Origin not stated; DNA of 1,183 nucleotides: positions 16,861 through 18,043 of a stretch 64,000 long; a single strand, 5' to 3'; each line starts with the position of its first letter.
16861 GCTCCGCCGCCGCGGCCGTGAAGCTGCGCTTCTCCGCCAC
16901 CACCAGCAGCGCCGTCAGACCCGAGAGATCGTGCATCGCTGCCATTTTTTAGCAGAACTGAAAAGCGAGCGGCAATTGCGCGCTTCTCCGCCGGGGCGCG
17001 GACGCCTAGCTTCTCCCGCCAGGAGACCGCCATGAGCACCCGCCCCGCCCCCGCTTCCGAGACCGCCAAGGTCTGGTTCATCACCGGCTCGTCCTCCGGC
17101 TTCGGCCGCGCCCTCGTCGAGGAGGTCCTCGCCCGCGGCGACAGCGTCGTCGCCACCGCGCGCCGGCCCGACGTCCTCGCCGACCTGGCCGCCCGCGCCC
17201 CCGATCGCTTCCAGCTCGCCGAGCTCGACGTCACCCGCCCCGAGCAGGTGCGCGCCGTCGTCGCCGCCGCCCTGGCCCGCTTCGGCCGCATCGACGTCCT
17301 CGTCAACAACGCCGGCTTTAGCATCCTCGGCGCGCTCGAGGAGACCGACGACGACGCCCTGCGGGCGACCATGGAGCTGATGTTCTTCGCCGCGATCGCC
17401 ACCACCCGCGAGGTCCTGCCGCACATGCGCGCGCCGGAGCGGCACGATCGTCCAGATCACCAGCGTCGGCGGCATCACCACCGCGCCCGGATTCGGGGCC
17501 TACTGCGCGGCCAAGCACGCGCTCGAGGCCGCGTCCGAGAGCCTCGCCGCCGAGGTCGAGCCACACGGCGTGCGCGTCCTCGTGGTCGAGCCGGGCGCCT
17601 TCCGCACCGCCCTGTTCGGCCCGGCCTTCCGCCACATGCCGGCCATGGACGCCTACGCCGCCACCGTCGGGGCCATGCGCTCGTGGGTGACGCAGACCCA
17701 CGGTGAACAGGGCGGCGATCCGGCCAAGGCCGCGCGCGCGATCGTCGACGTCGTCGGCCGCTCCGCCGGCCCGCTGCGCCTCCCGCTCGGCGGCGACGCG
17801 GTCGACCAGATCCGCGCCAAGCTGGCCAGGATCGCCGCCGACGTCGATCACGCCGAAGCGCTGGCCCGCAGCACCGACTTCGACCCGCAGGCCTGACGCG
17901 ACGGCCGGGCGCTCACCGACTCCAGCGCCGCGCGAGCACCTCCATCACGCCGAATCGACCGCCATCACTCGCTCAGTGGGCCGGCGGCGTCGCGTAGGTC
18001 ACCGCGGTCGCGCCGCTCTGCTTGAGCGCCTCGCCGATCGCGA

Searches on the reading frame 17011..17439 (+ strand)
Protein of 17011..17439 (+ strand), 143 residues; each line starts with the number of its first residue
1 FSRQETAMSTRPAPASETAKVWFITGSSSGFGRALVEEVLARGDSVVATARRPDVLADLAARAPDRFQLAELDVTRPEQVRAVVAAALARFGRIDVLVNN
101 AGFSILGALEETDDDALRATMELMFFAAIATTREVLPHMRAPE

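Call 38: search_protein_families(library=pfam, proteins=[window:17011-17439:+], max_evalue=0.001)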
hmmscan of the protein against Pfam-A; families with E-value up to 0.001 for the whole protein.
window:17011-17439:+ (143 aa): 5 families
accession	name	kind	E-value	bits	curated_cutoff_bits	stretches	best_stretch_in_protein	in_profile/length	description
PF00106.31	adh_short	-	9e-28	97.5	26.6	1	20-140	1-124/195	short chain dehydrogenase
PF13561.12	adh_short_C2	-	2e-19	70.6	27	1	28-140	5-120/236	Enoyl-(Acyl carrier protein) reductase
PF08659.16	KR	-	1.3e-06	28.9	22.6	1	23-121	4-109/180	KR domain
PF13460.12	NAD_binding_10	-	1.6e-06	28.5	27.2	1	26-87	1-61/184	NAD(P)H-binding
PF01370.27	Epimerase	-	9.2e-05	22.4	20.9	1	23-121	2-92/240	NAD dependent epimerase/dehydratase family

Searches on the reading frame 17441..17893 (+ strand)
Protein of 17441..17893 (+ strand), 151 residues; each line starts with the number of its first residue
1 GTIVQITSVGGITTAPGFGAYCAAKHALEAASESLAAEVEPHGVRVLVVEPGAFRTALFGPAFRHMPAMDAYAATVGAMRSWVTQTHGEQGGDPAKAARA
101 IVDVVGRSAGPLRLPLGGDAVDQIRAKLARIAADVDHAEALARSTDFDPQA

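Call 38: search_protein_families(library=pfam, proteins=[window:17441-17893:+], max_evalue=0.001)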
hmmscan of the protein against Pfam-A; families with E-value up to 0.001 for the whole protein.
window:17441-17893:+ (151 aa): 2 families
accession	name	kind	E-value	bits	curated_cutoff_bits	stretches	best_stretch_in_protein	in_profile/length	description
PF00106.31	adh_short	-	3.3e-15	56.5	26.6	1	1-62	129-190/195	short chain dehydrogenase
PF13561.12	adh_short_C2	-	1.1e-13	51.7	27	1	1-85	123-206/236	Enoyl-(Acyl carrier protein) reductase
